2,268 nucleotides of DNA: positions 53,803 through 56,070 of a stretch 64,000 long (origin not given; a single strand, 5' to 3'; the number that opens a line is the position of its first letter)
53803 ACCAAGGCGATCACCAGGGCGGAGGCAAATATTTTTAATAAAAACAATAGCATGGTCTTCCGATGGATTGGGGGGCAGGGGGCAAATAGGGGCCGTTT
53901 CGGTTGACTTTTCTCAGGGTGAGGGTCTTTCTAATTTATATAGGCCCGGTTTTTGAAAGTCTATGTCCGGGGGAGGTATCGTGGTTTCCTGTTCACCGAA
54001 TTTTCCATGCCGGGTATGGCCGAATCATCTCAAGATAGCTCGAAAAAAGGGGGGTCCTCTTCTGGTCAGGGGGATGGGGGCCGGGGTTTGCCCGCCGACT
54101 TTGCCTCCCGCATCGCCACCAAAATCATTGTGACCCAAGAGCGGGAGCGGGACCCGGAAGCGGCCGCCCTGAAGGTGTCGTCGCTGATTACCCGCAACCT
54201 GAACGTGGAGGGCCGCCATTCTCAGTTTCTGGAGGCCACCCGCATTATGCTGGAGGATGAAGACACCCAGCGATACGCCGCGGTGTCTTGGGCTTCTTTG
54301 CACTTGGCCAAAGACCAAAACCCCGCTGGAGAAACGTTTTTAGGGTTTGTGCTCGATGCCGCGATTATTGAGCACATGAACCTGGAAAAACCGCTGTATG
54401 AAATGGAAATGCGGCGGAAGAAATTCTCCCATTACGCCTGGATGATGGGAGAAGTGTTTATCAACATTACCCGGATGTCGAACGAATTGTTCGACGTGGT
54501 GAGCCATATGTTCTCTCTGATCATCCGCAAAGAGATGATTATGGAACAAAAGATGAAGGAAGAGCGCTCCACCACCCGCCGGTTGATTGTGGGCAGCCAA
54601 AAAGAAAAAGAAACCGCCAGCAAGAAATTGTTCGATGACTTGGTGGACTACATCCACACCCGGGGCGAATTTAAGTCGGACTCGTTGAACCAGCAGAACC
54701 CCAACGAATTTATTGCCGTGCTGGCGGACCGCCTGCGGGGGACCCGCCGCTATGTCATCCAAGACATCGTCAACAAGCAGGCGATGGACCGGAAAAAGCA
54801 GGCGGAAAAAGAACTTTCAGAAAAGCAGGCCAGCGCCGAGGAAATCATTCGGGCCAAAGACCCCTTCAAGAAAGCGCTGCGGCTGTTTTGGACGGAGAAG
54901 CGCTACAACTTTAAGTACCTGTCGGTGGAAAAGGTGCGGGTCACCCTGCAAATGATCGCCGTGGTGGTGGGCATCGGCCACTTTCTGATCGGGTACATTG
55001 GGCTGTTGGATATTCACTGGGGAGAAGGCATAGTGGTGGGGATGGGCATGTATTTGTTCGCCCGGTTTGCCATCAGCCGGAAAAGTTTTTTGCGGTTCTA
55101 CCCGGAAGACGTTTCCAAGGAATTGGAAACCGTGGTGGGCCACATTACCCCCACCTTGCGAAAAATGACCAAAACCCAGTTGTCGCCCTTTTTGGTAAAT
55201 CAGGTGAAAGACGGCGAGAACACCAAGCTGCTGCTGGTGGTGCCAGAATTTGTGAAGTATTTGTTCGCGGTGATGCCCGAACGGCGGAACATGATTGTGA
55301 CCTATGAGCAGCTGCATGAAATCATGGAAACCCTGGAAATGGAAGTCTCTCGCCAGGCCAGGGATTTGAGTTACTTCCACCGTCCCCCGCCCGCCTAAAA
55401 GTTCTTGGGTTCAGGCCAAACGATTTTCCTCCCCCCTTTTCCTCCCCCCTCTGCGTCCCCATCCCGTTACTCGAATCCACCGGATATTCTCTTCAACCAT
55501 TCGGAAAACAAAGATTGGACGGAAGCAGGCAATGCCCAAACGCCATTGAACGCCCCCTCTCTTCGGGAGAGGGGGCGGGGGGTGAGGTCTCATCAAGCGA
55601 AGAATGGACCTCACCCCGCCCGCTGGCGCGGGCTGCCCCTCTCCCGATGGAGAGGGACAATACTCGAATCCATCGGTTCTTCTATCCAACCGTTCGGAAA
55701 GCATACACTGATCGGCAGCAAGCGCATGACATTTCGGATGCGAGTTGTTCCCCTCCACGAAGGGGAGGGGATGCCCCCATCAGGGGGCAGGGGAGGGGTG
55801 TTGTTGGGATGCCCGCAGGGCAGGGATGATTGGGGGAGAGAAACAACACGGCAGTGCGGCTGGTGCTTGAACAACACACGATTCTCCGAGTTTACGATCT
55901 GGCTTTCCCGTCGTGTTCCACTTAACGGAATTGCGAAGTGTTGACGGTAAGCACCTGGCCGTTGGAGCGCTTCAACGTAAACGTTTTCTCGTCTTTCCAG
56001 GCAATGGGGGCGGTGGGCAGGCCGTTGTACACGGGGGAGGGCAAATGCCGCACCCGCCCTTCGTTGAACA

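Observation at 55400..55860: Dispersed, modular, hairpin-rich intergenic repeat family at eight or more loci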

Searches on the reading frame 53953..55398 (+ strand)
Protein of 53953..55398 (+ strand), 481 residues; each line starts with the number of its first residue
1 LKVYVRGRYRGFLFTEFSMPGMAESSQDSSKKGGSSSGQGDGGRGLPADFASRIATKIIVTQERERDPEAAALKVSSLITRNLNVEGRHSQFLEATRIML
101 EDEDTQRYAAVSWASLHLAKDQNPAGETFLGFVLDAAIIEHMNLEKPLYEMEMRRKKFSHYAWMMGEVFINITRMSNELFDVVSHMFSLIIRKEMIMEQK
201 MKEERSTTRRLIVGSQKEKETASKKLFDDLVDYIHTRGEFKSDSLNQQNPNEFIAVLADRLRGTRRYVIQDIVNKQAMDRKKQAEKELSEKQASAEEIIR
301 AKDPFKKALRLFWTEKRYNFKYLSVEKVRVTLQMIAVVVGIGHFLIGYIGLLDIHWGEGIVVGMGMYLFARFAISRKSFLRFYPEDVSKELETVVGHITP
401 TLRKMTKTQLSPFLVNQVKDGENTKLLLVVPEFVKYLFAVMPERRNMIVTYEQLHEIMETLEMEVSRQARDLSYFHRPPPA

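Call 17: search_protein_families(library=pfam, proteins=[window:53953-55398:+])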
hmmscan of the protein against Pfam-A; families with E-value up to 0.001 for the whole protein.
window:53953-55398:+ (481 aa): 0 families

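Call 35: find_homologous_proteins(query=window:53953-55398:+, max_evalue=1e-10)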
Query window:53953-55398:+ (481 aa): 127 proteins with E <= 1e-10 among 8000 candidates; the best 120 are listed.
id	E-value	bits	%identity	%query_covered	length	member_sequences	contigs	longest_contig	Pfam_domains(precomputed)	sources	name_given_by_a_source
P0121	0.0e+0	1065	100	100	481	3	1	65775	-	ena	-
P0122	1.9e-199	681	67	95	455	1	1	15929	-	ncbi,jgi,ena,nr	ncbi:MAG: hypothetical protein OEW12_08925 [Deltaproteobacteria bacterium]|nr:hypothetical protein [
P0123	1.1e-190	653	65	91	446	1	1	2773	-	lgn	-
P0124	2.8e-188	645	63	94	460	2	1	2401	-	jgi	-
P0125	1.7e-174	599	58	94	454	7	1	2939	-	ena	-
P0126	1.6e-173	596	59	92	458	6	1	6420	-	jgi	jgi:hypothetical protein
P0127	2.6e-172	592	60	90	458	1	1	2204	-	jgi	jgi:hypothetical protein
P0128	5.8e-171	588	62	89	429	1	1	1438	-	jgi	jgi:hypothetical protein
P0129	1.7e-169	583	58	94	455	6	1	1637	-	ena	-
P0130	3.9e-169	582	58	94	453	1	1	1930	-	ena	-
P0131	2.8e-163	562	57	95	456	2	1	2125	-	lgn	-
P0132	3.0e-162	559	60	84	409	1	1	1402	-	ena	-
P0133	1.7e-159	550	58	89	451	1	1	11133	-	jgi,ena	-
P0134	1.5e-158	547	55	93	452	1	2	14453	-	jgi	jgi:hypothetical protein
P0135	3.5e-157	542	55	93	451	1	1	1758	-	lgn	-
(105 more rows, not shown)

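Call 36: find_encoding_contigs(protein=P0122, flank=10000, max_places=3)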
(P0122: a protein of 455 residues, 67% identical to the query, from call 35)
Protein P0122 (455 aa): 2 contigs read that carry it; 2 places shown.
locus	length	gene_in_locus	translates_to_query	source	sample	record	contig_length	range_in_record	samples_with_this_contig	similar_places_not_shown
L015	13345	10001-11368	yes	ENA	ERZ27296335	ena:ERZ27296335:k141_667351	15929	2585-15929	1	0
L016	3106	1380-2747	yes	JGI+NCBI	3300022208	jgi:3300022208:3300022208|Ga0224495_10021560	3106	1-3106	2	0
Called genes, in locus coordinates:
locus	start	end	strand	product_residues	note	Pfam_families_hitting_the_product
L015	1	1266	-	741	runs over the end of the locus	PF14841:FliG_M, PF01706:FliG_C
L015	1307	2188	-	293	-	PF00515:TPR_1 (faint), PF07719:TPR_2 (faint), PF13181:TPR_8 (faint)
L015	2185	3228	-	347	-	-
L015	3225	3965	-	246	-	PF07719:TPR_2 (faint), PF13371:TPR_9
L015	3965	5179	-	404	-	-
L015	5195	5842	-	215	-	PF13677:MotB_plug, PF00691:OmpA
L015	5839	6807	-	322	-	PF01618:MotA_ExbB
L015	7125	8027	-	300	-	PF01678:DAP_epimerase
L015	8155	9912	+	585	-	PF20154:LNT_N, PF00795:CN_hydrolase (weak)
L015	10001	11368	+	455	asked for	-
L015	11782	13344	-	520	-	?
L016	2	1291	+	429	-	PF00795:CN_hydrolase (weak)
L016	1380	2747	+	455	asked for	-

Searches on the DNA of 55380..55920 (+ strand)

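Call 31: search_rna_families(source=window, start=55380, end=55920, threshold=evalue, max_evalue=10, show_alignments=2)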
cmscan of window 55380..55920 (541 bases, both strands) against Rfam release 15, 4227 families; matches with E-value up to 10: 17.
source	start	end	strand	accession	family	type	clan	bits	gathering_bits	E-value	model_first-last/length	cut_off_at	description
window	55607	55658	-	RF01762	whalefall-1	Gene; sRNA;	-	24.1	37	0.00055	1-56/56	no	Whalefall-1 RNA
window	55538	55638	+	RF02232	sX13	Gene; sRNA;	-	21.2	50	0.082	1-115/115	no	Xanthomonadaceae sRNA sX13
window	55571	55625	+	RF00772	mir-328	Gene; miRNA;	-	19.8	70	0.93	1-75/75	no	mir-328 microRNA precursor family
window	55574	55620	-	RF03610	mir-H7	Gene; miRNA;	CL00141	18.9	94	1.4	1-69/69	no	mir-H7 microRNA precursor family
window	55569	55624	-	RF03493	mir-1281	Gene; miRNA;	-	17.8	70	3.2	1-54/54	no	mir-1281 microRNA precursor family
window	55568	55627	+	RF04279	mir-H20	Gene; miRNA;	CL00141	17.6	99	1.5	1-82/82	no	mir-H20 microRNA precursor family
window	55570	55625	+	RF03836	mir-3547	Gene; miRNA;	-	17.3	77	2.7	1-88/88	no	mir-3547 microRNA precursor family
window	55563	55646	+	RF03486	mir-3940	Gene; miRNA;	-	16.1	84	5.2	1-92/92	no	mir-3940 microRNA precursor family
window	55565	55629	-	RF04288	mir-9201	Gene; miRNA;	CL00147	15.7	95.5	2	1-81/81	no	mir-9201 microRNA precursor family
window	55504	55661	-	RF01715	Pedo-repair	Cis-reg;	-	15.4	150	0.54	1-211/211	no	Pedo-repair RNA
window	55571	55624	+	RF00771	mir-185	Gene; miRNA;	-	15.1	60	7.4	1-79/79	no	mir-185 microRNA precursor family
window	55513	55624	+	RF02505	Atu_L6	Gene; sRNA;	-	14.7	100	0.87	1-124/124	no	Rhizobiales sRNA Atu_L6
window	55554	55577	+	RF02795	Pab91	Gene; snRNA; snoRNA; HACA-box;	-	14.5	71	8.8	1-57/57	no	Pab91 RNA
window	55380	55643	-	RF02247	Six3os1_2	Gene; lncRNA;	-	14.2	80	2.7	1-217/217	no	Six3os1 conserved region 2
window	55388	55475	-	RF02151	MIMT1_1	Gene; lncRNA;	-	14.2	45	3.5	1-88/88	no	MER1 repeat containing imprinted transcript 1 conserved region 1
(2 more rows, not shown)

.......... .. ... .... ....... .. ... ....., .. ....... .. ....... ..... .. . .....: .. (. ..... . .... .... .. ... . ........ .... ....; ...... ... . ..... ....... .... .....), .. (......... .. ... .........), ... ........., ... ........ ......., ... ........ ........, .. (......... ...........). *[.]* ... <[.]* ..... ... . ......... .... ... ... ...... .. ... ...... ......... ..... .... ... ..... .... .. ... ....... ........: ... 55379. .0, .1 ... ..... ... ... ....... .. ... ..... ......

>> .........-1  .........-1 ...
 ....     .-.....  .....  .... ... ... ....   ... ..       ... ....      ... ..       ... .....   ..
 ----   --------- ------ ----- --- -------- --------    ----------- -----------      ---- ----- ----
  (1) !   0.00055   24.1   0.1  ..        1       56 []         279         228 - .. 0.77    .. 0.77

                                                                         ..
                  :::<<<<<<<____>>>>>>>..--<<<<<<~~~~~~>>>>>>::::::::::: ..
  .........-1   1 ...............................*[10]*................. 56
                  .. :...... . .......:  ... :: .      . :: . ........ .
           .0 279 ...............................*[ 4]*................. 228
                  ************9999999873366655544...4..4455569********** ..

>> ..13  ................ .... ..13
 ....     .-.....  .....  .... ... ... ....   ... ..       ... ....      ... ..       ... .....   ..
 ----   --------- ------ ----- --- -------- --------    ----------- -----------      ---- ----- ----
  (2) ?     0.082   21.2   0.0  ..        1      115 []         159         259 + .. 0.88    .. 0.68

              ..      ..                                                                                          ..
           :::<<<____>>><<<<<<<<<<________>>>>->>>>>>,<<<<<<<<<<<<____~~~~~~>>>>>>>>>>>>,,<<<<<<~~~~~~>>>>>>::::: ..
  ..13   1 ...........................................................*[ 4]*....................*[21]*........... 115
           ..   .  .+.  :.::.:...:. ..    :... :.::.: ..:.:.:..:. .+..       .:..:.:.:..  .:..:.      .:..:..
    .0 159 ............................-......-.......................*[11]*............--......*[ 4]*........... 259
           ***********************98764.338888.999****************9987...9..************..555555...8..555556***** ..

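Call 87: search_dna_similar(query=window:55440-55860:+, collection=ecoli_genomes, mode=distant, max_evalue=0.001, max_rows=5)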
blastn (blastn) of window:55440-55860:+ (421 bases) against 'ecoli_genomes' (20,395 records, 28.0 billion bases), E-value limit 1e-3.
No match.
